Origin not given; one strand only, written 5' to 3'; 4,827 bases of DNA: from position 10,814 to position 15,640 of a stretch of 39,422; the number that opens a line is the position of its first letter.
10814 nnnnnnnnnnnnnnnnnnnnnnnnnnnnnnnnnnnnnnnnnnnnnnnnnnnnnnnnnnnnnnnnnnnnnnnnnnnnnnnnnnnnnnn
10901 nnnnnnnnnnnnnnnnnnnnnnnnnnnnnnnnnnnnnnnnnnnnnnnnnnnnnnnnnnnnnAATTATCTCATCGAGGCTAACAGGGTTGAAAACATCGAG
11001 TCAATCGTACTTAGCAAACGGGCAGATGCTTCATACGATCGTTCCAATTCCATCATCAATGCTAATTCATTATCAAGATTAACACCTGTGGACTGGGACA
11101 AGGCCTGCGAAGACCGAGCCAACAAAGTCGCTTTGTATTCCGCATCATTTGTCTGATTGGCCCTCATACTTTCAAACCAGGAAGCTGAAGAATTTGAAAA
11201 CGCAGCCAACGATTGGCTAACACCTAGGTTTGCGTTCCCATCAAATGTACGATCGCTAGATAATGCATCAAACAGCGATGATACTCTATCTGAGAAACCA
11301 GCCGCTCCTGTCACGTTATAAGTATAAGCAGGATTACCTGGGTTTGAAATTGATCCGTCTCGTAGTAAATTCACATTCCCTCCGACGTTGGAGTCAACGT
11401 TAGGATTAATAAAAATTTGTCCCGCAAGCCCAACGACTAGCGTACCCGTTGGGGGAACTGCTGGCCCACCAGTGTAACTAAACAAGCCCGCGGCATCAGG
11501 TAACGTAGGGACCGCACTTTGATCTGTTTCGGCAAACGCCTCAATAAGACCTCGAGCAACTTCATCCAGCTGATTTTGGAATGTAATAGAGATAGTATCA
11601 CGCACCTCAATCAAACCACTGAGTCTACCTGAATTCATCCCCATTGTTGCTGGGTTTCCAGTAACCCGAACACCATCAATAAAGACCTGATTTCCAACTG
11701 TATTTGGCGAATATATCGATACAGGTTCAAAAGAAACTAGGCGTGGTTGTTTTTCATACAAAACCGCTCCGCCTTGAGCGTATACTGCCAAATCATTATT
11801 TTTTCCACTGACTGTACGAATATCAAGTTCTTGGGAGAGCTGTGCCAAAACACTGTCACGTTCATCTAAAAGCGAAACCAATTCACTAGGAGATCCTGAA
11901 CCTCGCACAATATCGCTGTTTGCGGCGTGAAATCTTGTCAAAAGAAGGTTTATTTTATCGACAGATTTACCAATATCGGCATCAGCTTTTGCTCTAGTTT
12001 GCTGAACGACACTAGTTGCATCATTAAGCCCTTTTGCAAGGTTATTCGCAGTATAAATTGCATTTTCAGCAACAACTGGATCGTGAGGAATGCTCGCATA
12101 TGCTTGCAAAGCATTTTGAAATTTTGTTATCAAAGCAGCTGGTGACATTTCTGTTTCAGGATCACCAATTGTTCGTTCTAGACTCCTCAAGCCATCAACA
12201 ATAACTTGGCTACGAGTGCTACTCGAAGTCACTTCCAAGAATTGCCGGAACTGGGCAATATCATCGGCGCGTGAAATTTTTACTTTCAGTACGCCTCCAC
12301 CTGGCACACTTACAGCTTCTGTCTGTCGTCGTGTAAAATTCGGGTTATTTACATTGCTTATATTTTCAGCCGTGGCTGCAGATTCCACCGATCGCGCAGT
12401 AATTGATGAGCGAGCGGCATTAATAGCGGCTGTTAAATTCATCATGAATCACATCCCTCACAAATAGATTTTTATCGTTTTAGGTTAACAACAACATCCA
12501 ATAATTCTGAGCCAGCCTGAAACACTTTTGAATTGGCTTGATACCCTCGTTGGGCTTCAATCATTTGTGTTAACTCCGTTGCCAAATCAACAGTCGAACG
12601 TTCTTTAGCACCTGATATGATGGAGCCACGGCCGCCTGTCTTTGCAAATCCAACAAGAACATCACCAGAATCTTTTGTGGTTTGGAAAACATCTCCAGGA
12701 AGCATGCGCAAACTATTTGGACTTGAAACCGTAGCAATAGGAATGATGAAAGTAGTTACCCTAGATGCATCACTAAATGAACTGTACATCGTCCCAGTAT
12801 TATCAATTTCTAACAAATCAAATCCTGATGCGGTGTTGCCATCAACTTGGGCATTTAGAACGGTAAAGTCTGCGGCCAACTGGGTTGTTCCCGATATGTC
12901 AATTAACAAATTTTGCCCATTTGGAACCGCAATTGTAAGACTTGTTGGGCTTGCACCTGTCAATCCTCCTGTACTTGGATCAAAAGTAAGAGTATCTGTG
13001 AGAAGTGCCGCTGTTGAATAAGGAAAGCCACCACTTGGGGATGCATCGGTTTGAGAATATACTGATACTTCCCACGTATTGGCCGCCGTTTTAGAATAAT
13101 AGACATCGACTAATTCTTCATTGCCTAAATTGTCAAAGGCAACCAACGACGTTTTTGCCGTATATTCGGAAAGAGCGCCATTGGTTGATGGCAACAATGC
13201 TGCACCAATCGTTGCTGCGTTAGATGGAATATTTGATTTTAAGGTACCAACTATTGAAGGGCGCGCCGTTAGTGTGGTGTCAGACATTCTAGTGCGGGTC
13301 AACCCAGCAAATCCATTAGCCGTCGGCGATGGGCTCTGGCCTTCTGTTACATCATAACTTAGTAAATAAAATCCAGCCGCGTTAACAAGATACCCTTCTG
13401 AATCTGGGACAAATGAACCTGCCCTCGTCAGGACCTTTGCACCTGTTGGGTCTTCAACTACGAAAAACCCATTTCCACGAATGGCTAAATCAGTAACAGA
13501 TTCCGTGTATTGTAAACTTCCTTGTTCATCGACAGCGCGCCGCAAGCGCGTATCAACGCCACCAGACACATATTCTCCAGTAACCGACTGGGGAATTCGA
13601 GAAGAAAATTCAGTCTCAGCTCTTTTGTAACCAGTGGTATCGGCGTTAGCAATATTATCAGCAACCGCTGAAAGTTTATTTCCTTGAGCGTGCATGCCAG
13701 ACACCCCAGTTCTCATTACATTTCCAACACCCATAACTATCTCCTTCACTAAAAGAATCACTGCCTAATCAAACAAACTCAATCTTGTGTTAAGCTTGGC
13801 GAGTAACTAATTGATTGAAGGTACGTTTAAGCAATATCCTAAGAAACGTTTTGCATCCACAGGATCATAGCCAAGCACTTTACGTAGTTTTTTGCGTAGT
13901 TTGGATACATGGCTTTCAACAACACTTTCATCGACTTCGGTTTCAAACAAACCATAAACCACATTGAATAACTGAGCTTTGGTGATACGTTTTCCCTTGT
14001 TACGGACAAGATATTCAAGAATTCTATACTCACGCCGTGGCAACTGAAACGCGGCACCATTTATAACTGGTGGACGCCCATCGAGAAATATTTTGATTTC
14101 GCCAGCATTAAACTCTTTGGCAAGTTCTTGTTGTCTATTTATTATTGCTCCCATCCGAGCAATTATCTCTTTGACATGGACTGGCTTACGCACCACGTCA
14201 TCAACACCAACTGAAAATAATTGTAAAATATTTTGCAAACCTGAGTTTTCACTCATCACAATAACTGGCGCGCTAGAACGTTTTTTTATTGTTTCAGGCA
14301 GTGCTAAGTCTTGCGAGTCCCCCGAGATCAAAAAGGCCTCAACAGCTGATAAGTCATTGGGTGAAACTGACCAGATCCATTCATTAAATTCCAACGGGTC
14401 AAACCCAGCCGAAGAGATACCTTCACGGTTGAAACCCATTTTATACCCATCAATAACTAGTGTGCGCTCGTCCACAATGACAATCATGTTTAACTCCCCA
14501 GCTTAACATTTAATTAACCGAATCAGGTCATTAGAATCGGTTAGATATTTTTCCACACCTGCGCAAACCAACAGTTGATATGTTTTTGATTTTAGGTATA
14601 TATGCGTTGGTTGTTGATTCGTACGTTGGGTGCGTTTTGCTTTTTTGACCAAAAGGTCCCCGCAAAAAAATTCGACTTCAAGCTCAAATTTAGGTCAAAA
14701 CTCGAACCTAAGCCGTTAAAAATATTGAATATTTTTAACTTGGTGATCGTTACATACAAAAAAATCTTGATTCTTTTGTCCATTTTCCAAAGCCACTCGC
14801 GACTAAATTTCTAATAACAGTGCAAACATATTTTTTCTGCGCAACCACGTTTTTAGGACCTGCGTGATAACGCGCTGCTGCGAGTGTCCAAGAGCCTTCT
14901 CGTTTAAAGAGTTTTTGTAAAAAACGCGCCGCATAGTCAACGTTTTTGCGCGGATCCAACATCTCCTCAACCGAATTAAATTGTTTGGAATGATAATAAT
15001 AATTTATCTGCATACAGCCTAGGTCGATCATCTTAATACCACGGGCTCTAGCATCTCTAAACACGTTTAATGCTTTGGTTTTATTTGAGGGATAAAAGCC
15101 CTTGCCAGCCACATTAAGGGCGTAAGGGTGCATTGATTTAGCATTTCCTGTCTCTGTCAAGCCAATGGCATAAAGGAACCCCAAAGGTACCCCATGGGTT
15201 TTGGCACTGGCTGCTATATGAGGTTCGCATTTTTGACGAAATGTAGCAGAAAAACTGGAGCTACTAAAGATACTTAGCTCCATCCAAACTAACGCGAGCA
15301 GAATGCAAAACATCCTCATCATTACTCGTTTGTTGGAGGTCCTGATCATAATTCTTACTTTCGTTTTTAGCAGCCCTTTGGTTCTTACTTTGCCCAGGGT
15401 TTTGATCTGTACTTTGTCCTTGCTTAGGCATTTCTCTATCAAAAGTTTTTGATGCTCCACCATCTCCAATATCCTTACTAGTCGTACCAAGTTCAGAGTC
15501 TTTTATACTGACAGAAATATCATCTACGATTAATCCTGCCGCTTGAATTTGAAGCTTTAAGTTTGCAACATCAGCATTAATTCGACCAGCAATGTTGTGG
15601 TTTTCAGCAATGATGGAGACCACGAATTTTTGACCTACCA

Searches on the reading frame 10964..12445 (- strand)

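Call 67: search_protein_families(library=pfam, proteins=[window:10964-12445:-])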
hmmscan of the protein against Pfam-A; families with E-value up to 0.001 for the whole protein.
window:10964-12445:- (493 aa): 2 families
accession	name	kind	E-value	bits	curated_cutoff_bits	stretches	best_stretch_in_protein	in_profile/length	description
PF22638.1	FlgK_D1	-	2.9e-30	106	28.6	1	87-310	2-220/233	Flagellar hook-associated protein FlgK helical domain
PF06429.18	Flg_bbr_C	-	3.5e-11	42.9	23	1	451-489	6-44/46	Flagellar basal body rod FlgEFG protein C-terminal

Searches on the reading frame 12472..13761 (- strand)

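Call 67: search_protein_families(library=pfam, proteins=[window:12472-13761:-])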
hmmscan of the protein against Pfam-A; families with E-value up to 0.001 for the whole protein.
window:12472-13761:- (429 aa): 4 families
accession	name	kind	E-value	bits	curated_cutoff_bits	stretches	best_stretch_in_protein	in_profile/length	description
PF07559.19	FlgE_D2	-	2.1e-15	57.9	22.7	1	196-308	16-141/142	Flagellar basal body protein FlaE D2 domain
PF06429.18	Flg_bbr_C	-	3.8e-14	52.3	23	1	383-427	2-46/46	Flagellar basal body rod FlgEFG protein C-terminal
PF22692.1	LlgE_F_G_D1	-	2.7e-12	47.1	27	1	93-135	1-43/64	Flagellar hook protein FlgE/F/G D1 domain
PF00460.25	Flg_bb_rod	-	2.8e-11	43.6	20.7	1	16-46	1-31/31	Flagella basal body rod protein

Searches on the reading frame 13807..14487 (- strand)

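Call 67: search_protein_families(library=pfam, proteins=[window:13807-14487:-])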
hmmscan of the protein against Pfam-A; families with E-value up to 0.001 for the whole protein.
window:13807-14487:- (226 aa): 2 families
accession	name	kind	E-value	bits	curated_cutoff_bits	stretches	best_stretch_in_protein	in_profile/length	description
PF00486.34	Trans_reg_C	-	5.6e-15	55.6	26.2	1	147-220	4-77/77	Transcriptional regulatory protein, C terminal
PF00072.30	Response_reg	-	5.2e-06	27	30.2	1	3-111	2-109/111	Response regulator receiver domain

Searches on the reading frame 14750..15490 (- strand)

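Call 67: search_protein_families(library=pfam, proteins=[window:14750-15490:-])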
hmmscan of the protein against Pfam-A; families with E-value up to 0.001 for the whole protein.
window:14750-15490:- (246 aa): 1 family
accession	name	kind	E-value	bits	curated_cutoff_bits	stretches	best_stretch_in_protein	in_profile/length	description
PF01464.25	SLT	-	5.8e-10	39.2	21.3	1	94-222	5-108/117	Transglycosylase SLT domain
